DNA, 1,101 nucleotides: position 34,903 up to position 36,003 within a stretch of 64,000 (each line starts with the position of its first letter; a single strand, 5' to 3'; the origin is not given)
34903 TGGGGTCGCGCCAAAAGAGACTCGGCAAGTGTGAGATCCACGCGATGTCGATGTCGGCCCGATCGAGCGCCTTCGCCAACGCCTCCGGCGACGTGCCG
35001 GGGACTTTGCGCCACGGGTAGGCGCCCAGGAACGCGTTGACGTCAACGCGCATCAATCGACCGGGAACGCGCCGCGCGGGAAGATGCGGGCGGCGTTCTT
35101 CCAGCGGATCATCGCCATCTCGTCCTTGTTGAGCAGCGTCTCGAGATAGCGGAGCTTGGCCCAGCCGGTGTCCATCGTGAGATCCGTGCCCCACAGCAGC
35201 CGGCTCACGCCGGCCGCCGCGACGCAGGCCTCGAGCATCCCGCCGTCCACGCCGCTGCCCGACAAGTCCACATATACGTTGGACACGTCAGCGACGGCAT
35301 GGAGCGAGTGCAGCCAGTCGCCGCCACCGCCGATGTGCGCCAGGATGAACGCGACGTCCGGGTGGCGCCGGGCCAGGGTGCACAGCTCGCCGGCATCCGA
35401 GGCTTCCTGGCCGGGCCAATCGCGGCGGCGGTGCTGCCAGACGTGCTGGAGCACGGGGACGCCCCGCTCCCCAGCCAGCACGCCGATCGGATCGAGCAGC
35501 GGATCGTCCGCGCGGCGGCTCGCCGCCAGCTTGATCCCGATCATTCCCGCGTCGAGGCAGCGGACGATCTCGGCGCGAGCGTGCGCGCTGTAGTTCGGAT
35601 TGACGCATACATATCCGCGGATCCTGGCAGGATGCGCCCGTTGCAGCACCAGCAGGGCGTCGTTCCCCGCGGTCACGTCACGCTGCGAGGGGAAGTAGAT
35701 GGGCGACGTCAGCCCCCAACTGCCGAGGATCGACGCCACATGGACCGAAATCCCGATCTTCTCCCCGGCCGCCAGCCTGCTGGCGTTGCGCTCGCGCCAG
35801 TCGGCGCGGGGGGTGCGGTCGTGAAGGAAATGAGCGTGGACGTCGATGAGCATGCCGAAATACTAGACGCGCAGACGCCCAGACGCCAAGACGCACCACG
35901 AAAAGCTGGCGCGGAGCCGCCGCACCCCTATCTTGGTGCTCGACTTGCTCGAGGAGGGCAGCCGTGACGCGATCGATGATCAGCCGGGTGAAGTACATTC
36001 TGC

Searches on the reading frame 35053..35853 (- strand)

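Call 7: search_protein_families(library=ncbifam, proteins=[window:35053-35853:-], max_evalue=0.00001)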
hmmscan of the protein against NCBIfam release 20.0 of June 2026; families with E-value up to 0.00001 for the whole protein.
window:35053-35853:- (266 aa): 0 families

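Call 8: search_protein_families(library=pfam, proteins=[window:35053-35853:-], max_evalue=0.00001)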
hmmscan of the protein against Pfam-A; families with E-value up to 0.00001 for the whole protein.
window:35053-35853:- (266 aa): 1 family
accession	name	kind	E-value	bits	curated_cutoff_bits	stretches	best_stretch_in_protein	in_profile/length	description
PF04909.20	Amidohydro_2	-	4.4e-25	89.4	26.4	1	3-259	1-288/289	Amidohydrolase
